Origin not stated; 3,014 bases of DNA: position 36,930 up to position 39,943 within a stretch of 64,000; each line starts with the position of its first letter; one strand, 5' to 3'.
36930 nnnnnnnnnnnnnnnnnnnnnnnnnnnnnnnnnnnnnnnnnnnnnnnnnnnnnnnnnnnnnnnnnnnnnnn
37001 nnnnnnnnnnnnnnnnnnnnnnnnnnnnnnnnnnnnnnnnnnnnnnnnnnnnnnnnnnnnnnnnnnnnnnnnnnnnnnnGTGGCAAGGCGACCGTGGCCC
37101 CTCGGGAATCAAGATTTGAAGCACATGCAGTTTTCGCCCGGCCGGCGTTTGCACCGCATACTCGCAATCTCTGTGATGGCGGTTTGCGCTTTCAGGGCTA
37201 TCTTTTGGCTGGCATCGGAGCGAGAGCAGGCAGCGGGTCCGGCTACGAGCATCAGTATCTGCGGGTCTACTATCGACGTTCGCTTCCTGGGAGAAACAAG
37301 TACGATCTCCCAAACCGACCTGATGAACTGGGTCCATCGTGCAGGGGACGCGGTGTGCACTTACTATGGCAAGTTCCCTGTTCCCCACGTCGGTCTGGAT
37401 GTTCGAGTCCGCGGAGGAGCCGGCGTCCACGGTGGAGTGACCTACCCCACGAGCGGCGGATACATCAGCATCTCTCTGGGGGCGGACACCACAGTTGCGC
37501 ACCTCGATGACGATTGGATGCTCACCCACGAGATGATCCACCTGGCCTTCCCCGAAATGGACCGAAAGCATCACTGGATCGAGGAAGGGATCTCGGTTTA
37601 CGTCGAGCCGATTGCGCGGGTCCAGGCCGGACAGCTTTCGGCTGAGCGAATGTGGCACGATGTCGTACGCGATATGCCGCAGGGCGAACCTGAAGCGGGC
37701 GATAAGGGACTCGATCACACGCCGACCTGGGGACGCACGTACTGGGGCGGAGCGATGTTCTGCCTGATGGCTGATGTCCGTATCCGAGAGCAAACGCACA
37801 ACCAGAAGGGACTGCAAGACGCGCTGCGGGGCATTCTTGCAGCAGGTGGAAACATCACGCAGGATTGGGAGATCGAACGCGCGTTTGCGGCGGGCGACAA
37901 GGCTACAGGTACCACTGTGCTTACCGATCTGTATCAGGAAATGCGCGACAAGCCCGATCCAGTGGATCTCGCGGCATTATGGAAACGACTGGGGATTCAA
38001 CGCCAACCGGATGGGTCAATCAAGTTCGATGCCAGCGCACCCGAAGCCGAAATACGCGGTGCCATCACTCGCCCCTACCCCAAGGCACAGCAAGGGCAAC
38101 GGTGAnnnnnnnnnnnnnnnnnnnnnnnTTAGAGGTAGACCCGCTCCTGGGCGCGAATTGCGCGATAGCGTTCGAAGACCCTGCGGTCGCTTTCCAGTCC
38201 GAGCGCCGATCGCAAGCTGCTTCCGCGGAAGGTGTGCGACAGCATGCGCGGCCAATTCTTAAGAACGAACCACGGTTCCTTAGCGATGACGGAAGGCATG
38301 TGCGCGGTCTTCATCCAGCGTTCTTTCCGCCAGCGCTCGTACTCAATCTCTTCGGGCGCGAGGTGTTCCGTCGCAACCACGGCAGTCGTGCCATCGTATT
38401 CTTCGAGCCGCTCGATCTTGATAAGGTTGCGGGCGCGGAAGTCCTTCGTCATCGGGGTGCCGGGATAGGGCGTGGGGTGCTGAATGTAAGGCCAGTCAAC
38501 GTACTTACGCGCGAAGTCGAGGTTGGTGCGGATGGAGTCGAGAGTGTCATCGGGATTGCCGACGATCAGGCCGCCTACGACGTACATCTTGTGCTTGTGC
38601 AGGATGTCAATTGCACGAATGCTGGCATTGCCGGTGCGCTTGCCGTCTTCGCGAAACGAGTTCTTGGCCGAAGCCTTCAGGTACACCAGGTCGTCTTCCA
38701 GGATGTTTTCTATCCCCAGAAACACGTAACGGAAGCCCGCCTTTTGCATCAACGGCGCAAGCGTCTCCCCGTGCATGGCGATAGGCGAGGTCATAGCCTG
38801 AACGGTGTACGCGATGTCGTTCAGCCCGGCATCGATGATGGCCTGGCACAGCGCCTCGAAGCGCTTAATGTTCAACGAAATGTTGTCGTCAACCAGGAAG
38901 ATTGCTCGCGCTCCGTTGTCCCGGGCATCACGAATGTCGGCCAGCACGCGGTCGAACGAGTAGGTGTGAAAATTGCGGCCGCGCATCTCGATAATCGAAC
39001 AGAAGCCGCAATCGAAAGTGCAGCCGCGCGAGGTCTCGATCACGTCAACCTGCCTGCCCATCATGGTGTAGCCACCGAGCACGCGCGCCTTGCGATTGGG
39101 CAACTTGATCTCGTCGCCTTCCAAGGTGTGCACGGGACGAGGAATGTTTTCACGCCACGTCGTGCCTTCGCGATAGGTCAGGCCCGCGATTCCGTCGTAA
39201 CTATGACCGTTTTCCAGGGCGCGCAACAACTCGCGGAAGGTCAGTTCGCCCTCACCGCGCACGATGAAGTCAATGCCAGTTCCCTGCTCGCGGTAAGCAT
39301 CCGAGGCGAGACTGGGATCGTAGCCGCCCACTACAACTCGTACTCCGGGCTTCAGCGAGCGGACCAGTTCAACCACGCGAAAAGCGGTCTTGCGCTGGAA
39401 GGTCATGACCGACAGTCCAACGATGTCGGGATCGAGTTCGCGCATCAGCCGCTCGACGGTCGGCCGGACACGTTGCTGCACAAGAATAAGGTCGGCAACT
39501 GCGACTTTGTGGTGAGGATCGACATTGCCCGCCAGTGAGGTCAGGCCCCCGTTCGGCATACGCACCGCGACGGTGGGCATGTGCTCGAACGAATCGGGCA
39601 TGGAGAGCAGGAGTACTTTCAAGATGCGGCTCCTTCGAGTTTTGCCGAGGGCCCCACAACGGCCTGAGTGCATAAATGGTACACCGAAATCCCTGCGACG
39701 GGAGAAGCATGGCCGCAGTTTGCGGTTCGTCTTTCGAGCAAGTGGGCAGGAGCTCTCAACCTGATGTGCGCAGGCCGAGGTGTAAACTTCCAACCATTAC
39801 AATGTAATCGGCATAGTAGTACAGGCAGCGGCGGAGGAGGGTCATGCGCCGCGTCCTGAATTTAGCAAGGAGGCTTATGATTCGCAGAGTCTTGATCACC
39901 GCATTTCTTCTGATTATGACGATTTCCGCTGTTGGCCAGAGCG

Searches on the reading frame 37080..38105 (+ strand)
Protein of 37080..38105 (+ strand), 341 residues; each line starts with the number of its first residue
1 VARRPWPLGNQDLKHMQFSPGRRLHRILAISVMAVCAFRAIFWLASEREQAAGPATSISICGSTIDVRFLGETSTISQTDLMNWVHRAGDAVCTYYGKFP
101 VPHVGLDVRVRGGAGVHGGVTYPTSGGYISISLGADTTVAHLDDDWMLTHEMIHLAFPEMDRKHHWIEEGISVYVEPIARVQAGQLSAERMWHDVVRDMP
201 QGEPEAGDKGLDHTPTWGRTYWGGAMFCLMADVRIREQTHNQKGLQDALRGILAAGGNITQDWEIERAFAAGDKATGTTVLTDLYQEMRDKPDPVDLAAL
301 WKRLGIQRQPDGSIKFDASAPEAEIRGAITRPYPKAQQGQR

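Call 15: search_protein_families(library=pfam, proteins=[window:37080-38105:+], max_evalue=0.001)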
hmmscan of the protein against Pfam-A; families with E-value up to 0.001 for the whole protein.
window:37080-38105:+ (341 aa): 0 families

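Call 26: search_protein_families(library=ncbifam, proteins=[window:37125-38105:+], max_evalue=0.1)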
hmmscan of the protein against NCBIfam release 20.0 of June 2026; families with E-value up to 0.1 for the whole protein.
window:37125-38105:+ (326 aa): 0 families

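Call 27: search_solved_structures(query=window:37125-38105:+, max_evalue=10, show_alignments=2)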
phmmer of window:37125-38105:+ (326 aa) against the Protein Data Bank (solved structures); distinct sequences matched with E-value up to 10: 1.
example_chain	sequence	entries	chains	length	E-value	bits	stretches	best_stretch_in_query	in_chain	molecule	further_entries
4l9p_B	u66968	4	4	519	1.1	11.3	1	195-314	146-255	CaaX farnesyltransferase beta subunit Ram1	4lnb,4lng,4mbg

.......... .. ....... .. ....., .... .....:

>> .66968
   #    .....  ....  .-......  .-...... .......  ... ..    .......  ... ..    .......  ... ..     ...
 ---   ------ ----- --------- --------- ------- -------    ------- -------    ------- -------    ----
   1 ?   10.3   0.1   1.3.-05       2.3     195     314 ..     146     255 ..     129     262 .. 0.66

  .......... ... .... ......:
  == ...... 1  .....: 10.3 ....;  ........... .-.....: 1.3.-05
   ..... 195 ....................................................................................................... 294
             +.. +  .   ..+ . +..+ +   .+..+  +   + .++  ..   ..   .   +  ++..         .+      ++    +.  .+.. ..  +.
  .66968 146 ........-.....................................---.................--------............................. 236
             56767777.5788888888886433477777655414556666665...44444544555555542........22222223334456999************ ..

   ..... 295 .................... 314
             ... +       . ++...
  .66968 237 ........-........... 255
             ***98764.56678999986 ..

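Call 28: find_homologous_proteins(query=window:37125-38105:+, max_evalue=0.001)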
Query window:37125-38105:+ (326 aa): 7976 proteins with E <= 0.001 among 8000 candidates; the best 120 are listed.
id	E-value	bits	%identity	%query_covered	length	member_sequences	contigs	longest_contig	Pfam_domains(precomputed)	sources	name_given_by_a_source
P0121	3.2e-204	695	92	100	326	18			-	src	-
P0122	1.2e-190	651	86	100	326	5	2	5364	-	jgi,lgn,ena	-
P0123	9.0e-188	641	84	100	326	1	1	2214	-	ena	-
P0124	3.3e-182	623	81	100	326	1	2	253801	-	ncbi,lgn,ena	-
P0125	4.4e-182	623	82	100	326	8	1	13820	-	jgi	-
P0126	5.4e-182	622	82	100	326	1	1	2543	-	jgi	jgi:hypothetical protein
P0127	6.4e-181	619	81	99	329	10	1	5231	-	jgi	-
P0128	1.2e-178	611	80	99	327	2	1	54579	-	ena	-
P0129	2.4e-177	607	78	100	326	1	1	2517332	-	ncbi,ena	-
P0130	2.3e-175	600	80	98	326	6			-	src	-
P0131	2.7e-175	600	78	100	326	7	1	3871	-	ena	-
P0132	6.9e-174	596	78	100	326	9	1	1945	-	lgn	-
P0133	8.2e-174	595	80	98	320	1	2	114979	-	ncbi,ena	-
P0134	1.0e-173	595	79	99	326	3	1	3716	-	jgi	jgi:hypothetical protein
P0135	4.3e-172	590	77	100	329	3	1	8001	-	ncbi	ncbi:MAG TPA: hypothetical protein VIH91_01595 [Terriglobales bacterium]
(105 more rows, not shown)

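Call 30: find_related_loci(query=window:37125-38105:+, collection=genome_contigs, flank=6000)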
Query window:37125-38105:+ (326 aa) in genome_contigs; peptide patterns used: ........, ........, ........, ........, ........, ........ (x = any residue, [..] = any of these).
600 stretches matched a pattern (row limit reached: there are more); 585 encode a relative of the query (tblastn E <= 1e-3); the best 80 are kept; 80 distinct loci.
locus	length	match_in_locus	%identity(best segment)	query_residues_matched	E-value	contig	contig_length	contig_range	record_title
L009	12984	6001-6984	89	1-326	0e+0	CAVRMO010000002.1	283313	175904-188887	MAG: uncultured Acidobacteriaceae bacterium isolate MFD05521.bin.1.158 genome assembly, contig: contig_12408, whole geno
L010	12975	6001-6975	81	1-325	0e+0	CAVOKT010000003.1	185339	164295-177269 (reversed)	MAG: uncultured Acidobacteriaceae bacterium isolate MFD00008.bin.2.41 genome assembly, contig: contig_30328, whole genom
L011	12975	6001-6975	79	2-326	8e-175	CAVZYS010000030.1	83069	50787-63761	MAG: uncultured Acidobacteriaceae bacterium isolate MFD06435.bin.1.192 genome assembly, contig: contig_75452, whole geno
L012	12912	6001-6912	76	11-315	4e-159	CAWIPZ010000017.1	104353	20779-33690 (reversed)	MAG: uncultured Acidobacteriaceae bacterium isolate MFD01716.bin.1.180 genome assembly, contig: contig_29142, whole geno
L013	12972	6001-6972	72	1-326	9e-158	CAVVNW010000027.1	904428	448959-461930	MAG: uncultured Acidobacteriaceae bacterium isolate MFD05705.bin.2.112 genome assembly, contig: contig_9664, whole genom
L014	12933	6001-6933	72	8-318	4e-154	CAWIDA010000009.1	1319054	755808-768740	MAG: uncultured Acidobacteriaceae bacterium isolate MFD00822.bin.1.29 genome assembly, contig: contig_75151, whole genom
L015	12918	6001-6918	72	13-317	2e-145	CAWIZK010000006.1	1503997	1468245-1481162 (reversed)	MAG: uncultured Acidobacteriaceae bacterium isolate MFD05521.bin.2.110 genome assembly, contig: contig_42189, whole geno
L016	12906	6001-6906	71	17-317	6e-145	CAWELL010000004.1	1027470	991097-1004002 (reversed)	MAG: uncultured Acidobacteriaceae bacterium isolate MFD05705.bin.1.81 genome assembly, contig: contig_45187, whole genom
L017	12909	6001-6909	70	18-317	2e-143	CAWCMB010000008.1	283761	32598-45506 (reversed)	MAG: uncultured Acidobacteriaceae bacterium isolate MFD05502.bin.1.183 genome assembly, contig: contig_68135, whole geno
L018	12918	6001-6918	72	13-317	1e-143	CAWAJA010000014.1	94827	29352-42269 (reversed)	MAG: uncultured Acidobacteriaceae bacterium isolate MFD02579.bin.2.7 genome assembly, contig: contig_41269, whole genome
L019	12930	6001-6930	69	8-316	4e-143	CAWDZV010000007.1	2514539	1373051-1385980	MAG: uncultured Acidobacteriaceae bacterium isolate MFD05512.bin.1.251 genome assembly, contig: contig_6045, whole genom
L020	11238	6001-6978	67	2-325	6e-144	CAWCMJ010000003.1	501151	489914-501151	MAG: uncultured Acidobacteriaceae bacterium isolate MFD05502.bin.1.234 genome assembly, contig: contig_23176, whole geno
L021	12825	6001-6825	75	43-317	6e-142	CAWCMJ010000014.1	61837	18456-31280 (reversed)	MAG: uncultured Acidobacteriaceae bacterium isolate MFD05502.bin.1.234 genome assembly, contig: contig_38588, whole geno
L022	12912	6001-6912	69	17-317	4e-141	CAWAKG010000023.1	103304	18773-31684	MAG: uncultured Acidobacteriaceae bacterium isolate MFD02579.bin.1.16 genome assembly, contig: contig_29409, whole genom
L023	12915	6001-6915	69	11-316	4e-141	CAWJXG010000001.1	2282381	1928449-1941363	MAG: uncultured Acidobacteriaceae bacterium isolate MFD05502.bin.1.150 genome assembly, contig: contig_16736, whole geno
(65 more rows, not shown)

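Call 35: search_protein_representatives(protein=window:37125-38105:+)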
Query: 326 residues. Proteins with E-value up to 0.001 (for the whole library): 2626; up to 1e-10: 1886; up to 1e-30: 711. The best 150 are listed.
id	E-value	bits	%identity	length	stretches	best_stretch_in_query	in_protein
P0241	1.6e-124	431.6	75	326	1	17-258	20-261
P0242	1.1e-96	340.1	53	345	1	25-323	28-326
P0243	2.7e-95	335.5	56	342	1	41-317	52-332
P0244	1.2e-92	326.9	53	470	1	44-316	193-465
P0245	4.5e-90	318.4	54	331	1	45-316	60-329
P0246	4.3e-89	315.1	51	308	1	36-315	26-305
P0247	1.8e-86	306.5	49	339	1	17-316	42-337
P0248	2.6e-86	306.0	55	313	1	21-273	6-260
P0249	2.2e-85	302.9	59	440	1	64-307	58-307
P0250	1.6e-83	296.9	48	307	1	43-317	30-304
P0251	2.1e-83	296.5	54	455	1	62-317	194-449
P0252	4.5e-83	295.4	49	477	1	46-315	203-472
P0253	7.1e-83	294.7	54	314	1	47-314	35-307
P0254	8.0e-83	294.5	47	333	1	17-316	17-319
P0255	1.5e-82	293.6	45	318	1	26-317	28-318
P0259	1.0e-81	290.9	47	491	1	36-317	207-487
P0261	2.2e-81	289.8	45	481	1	30-319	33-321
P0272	2.5e-78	279.7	47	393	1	40-316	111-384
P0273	7.9e-78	278.1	46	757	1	46-316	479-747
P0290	4.4e-75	269.1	46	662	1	46-316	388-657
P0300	1.4e-72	260.9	45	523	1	43-315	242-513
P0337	2.0e-69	250.5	41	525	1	42-320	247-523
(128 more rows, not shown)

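Call 36: search_protein_families(library=pfam, proteins=[P0244, P0252, P0259, P0273, P0290, P0300, P0337, P0261, P0249, P0272], max_evalue=0.01)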
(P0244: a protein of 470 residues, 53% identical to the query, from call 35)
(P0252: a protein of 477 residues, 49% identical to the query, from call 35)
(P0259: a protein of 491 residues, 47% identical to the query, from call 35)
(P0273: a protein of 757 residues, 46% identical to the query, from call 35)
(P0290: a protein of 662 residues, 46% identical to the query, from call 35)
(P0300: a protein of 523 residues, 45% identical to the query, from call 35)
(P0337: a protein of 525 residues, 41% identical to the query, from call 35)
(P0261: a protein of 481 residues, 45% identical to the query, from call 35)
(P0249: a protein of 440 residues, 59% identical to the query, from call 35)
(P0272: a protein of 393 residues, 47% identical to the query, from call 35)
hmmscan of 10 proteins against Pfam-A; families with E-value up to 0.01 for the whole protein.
P0244 (470 aa): 0 families

P0252 (477 aa): 0 families

P0259 (491 aa): 0 families

P0273 (757 aa): 1 family
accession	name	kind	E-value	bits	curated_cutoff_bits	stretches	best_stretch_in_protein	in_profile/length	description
PF00860.26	Xan_ur_permease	-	3.2e-30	105.5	27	1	2-253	130-386/389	Permease family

P0290 (662 aa): 1 family
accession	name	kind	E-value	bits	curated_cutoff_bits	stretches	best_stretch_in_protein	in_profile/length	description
PF05299.18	Peptidase_M61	-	0.0076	17.1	22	0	489-533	36-80/118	M61 glycyl aminopeptidase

P0300 (523 aa): 0 families

P0337 (525 aa): 0 families

P0261 (481 aa): 0 families

P0249 (440 aa): 1 family
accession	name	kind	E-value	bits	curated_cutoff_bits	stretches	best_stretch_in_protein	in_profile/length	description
PF13485.12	Peptidase_MA_2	-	0.003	17.8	32.4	1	93-155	40-103/201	Peptidase MA superfamily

P0272 (393 aa): 0 families

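Call 45: predict_structure(alignment_id=A1)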
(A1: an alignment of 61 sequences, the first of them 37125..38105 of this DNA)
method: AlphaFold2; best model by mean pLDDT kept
length: 326 residues; sequences in the alignment: 61
mean_pLDDT: 93.3   pTM: 0.87
mean pLDDT of the five models: 93.3, 93.0, 92.1, 92.0, 92.0
residues with pLDDT >= 90: 279; 70-90: 23; 50-70: 18; < 50: 6
segments of 3 or more residues with pLDDT < 50: 1-3, 324-326
pLDDT, mean of each block of 10 residues (from residue 1): 54 82 74 69 97 95 97 98 98 97 97 97 97 99 98 99 98 98 98 98 98 99 98 98 98 99 99 96 98 97 98 93 50
secondary structure, 60 per line:
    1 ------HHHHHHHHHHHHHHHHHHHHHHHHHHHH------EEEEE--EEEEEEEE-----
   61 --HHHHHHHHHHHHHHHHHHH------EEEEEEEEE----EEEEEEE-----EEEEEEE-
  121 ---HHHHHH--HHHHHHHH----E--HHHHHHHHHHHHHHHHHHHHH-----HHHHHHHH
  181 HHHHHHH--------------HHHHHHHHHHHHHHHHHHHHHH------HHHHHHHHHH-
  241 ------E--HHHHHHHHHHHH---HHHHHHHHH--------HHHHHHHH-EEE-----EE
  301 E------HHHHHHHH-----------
elements in order: H7-34 E41-45 E48-55 H63-81 E88-96 E101-107 E113-119 H124-129 H132-139 H147-167 H173-187 H202-223 H230-239 H250-261 H265-273 H282-289 E291-293 E299-301 H308-315

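Call 48: fold_search(model_id=the predicted structure, library=pdb)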
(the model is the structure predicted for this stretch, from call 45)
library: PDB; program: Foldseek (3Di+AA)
matches with E <= 10: 222; with E <= 0.001: 83
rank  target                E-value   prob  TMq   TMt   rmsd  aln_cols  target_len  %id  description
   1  7xyo_A                4.0e-09  1.00  0.55  0.36   4.9       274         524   18  Crystal Structure of a M61 aminopeptidase family member from Myxococcus fulvus (released 2023-06-07)
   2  7xyo_B                3.6e-08  1.00  0.53  0.36   5.0       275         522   17  Crystal Structure of a M61 aminopeptidase family member from Myxococcus fulvus (released 2023-06-07)
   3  4fgm                  2.8e-07  1.00  0.58  0.34   4.8       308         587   13  Crystal structure of the aminopeptidase N family protein Q5QTY1 from Idiomarina loihiensis. Northeast Structural Genomic (released 2012-08-01)
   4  6kp0_A                5.2e-07  1.00  0.47  0.37   5.5       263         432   13  Crystal structure of two domain M1 zinc metallopeptidase E323A mutant bound to L-arginine (released 2020-01-22)
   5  8j9c_A                6.4e-07  1.00  0.51  0.30   5.4       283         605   14  Crystal structure of M61 peptidase (apo-form) from Xanthomonas campestris (released 2024-05-01)
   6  6a8z_B                1.1e-06  1.00  0.46  0.37   5.9       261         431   14  Crystal structure of M1 zinc metallopeptidase from Deinococcus radiodurans (released 2019-07-17)
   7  6koy_A                2.9e-06  1.00  0.47  0.37   5.5       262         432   13  Crystal structure of two domain M1 Zinc metallopeptidase E323A mutant bound to L-tryptophan amino acid (released 2020-01-22)
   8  8cgw_B                5.9e-06  1.00  0.49  0.21   5.1       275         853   12  Insulin-regulated aminopeptidase (IRAP) in complex with an allosteric benzopyran-based inhibitor (released 2024-01-31)
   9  1z1w                  9.1e-06  1.00  0.47  0.22   5.8       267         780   13  Crystal structures of the tricorn interacting facor F3 from Thermoplasma acidophilum, a zinc aminopeptidase in three dif (released 2005-05-31)
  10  8cgw_A                1.4e-05  1.00  0.51  0.21   5.2       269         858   11  Insulin-regulated aminopeptidase (IRAP) in complex with an allosteric benzopyran-based inhibitor (released 2024-01-31)
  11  6ydx_A                1.5e-05  1.00  0.50  0.21   5.0       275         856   12  Insulin-regulated aminopeptidase complexed with a macrocyclic peptidic inhibitor (released 2020-07-22)
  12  3se6_A                1.6e-05  1.00  0.45  0.20   6.2       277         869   11  Crystal structure of the human Endoplasmic Reticulum Aminopeptidase 2 (released 2011-12-21)
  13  8cgp_B                1.8e-05  1.00  0.46  0.20   5.2       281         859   13  Insulin regulated aminopeptidase (IRAP) in complex with an allosteric aryl sulfonamide inhibitor (released 2024-01-31)
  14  5k1v_A                2.1e-05  1.00  0.45  0.19   6.1       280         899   11  Crystal structure of Endoplasmic Reticulum aminopeptidase 2 (ERAP2) in complex with a diaminobenzoic acid derivative l (released 2017-03-29)
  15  7nsk_A                2.1e-05  1.00  0.43  0.18  11.9       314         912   11  Endoplasmic reticulum aminopeptidase 2 complexed with a hydroxamic ligand (released 2022-06-22)
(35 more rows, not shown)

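Call 81: find_encoding_contigs(protein=P0244, flank=6000, max_places=2)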
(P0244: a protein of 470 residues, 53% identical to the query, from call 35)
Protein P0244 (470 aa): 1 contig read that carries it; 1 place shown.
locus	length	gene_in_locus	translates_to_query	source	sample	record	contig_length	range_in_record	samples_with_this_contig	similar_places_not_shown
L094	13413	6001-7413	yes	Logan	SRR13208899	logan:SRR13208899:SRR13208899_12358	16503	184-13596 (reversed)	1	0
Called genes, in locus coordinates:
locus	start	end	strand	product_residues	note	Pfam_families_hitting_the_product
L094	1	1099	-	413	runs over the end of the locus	PF00364:Biotin_lipoyl, PF02817:E3_binding, PF00198:2-oxoacid_dh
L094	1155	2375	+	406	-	PF21088:MS_channel_1st, PF00924:MS_channel_2nd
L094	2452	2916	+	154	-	PF00111:Fer2, PF13085:Fer2_3 (weak), PF01799:Fer2_2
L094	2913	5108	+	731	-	PF20256:MoCoBD_2, PF02738:MoCoBD_1, PF20256:MoCoBD_2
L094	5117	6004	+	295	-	PF02129:Peptidase_S15 (weak), PF12146:Hydrolase_4 (weak), PF00561:Abhydrolase_1 (weak), PF12697:Abhydrolase_6 (weak), PF00326:Peptidase_S9 (weak), PF03583:LIP (weak)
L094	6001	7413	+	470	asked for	-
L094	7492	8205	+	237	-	-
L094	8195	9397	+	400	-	-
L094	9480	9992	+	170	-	PF04542:Sigma70_r2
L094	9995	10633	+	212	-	-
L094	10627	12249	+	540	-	PF00656:Peptidase_C14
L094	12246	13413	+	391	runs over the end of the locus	-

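Call 82: find_encoding_contigs(protein=P0259, flank=6000, max_places=2)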
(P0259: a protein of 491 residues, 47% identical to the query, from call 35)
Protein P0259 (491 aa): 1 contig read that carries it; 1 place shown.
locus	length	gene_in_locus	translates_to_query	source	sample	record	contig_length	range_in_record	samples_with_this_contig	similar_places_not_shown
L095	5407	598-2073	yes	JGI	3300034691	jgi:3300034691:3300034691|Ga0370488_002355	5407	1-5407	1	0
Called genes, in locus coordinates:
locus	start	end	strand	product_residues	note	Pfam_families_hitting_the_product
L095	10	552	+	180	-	PF00355:Rieske (weak)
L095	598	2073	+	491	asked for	-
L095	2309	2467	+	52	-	-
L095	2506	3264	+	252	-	-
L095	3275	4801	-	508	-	PF00069:Pkinase, PF01636:APH (faint), PF07714:PK_Tyr_Ser-Thr, PF03109:ABC1 (weak)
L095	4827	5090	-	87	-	-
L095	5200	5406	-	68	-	?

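Call 97: search_protein_families(library=pfam, alignment_id=A1, max_evalue=0.1)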
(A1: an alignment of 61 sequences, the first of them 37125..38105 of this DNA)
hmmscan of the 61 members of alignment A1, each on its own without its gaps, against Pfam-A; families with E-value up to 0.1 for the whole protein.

A. member 1, window:37125-38105:+ (326 aa): 0 families

B. families by the number of members that match (of 61 scanned): 14 families
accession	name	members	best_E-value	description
PF05299.18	Peptidase_M61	16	0.0031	M61 glycyl aminopeptidase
PF04450.18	BSP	5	0.00061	Peptidase of plants and bacteria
PF04126.18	Cyclophil_like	1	0.0031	Cyclophilin-like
PF24335.1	DUF7503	1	0.014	Family of unknown function (DUF7503)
PF12900.13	Pyridox_ox_2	1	0.015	Pyridoxamine 5'-phosphate oxidase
PF18571.6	VWA_3_C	1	0.02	von Willebrand factor type A C-terminal domain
PF22234.2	Rv2466c-like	1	0.034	Mycothiol-dependent nitroreductase Rv2466c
PF01433.26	Peptidase_M1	1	0.038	Peptidase family M1 domain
PF00781.29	DAGK_cat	1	0.044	Diacylglycerol kinase catalytic domain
PF21050.3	ARMC9_ARM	1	0.066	LisH domain-containing protein ARMC9, ARM repeats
PF23369.1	Vp25_capsid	1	0.075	Capsid protein Vp25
PF05569.17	Peptidase_M56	1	0.076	BlaR1 peptidase M56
PF22868.1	YmiA-like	1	0.078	Protein YmiA-like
PF10686.14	YAcAr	1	0.092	YspA, cpYpsA-related SLOG family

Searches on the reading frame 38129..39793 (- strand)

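Call 15: search_protein_families(library=pfam, proteins=[window:38129-39793:-], max_evalue=0.001)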
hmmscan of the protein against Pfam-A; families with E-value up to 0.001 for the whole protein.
window:38129-39793:- (554 aa): 2 families
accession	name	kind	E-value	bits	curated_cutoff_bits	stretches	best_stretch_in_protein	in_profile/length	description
PF02310.24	B12-binding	-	1.5e-16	60.8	32.1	1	77-190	10-121/121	B12 binding domain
PF04055.27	Radical_SAM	-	2.4e-15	57.5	29.5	1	252-427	1-165/166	Radical SAM superfamily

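Call 26: search_protein_families(library=ncbifam, proteins=[window:38129-39793:-], max_evalue=0.1)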
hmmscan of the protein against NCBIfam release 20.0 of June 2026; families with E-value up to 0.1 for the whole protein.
window:38129-39793:- (554 aa): 31 families (the best 25 are shown)
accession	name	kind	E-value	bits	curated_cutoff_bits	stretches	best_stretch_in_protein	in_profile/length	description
TIGR02026.1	BchE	equivalog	4e-35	121.6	481.35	1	76-485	17-418/497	magnesium-protoporphyrin IX monomethyl ester anaerobic oxidative cyclase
TIGR04367.1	HpnR_B12_rSAM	equivalog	4.5e-29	101.3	650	1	75-499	16-417/490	hopanoid C-3 methylase HpnR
TIGR04479.1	bcpD_PhpK_rSAM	subfamily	1e-26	93.4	600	1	99-430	88-408/504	PhpK family radical SAM P-methyltransferase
TIGR03975.1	rSAM_ocin_1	subfamily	7.1e-23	80.9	281.85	1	103-366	111-375/606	RiPP maturation radical SAM C-methyltransferase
TIGR04013.1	B12_SAM_MJ_1487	hypoth_equivalog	1.9e-21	76.4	251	1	104-299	26-201/382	TIGR04013 family B12-binding domain/radical SAM domain-containing protein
TIGR03471.1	HpnJ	equivalog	2.3e-21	76.2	577.6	1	125-484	74-422/472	hopanoid biosynthesis associated radical SAM protein HpnJ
NF033712.0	B12_rSAM_KedN5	subfamily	1.8e-20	72.7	700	1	113-320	54-265/624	KedN5 family methylcobalamin-dependent radical SAM C-methyltransferase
TIGR04072.2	rSAM_ladder_B12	equivalog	2.3e-19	69.4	360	1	95-425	33-343/443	lipid biosynthesis B12-binding/radical SAM protein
NF050148.1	rSAM_ApyD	equivalog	1.6e-18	66.5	750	1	92-363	46-308/645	RiPP biosynthesis radical SAM protein ApyD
TIGR04014.1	B12_SAM_MJ_0865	equivalog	3.3e-18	65.7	360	1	105-450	22-356/434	methyl-coenzyme M reductase glutamine C-methyltransferase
NF038361.1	rSAM_Sden_1168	equivalog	2.8e-16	59.2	575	1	117-427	136-447/560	Sden_1168 family B12-binding radical SAM P-methyltransferase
TIGR04385.1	B12_rSAM_cofa1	equivalog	1.9e-15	57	450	1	68-321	9-268/438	B12 lower ligand biosynthesis radical SAM protein BzaD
NF040546.1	rSAM_CUAEP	equivalog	5.7e-13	48.4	500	1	126-429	52-339/468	CUAEP/CCAEP-tail radical SAM (seleno)protein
NF033070.1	rSAM_AprD4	equivalog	6.4e-12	45.1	500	1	246-484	193-421/456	AprD4 family radical SAM diol-dehydratase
TIGR04428.1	B12_rSAM_trp_MT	equivalog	1e-10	40.6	500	2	251-426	218-393/558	tryptophan 2-C-methyltransferase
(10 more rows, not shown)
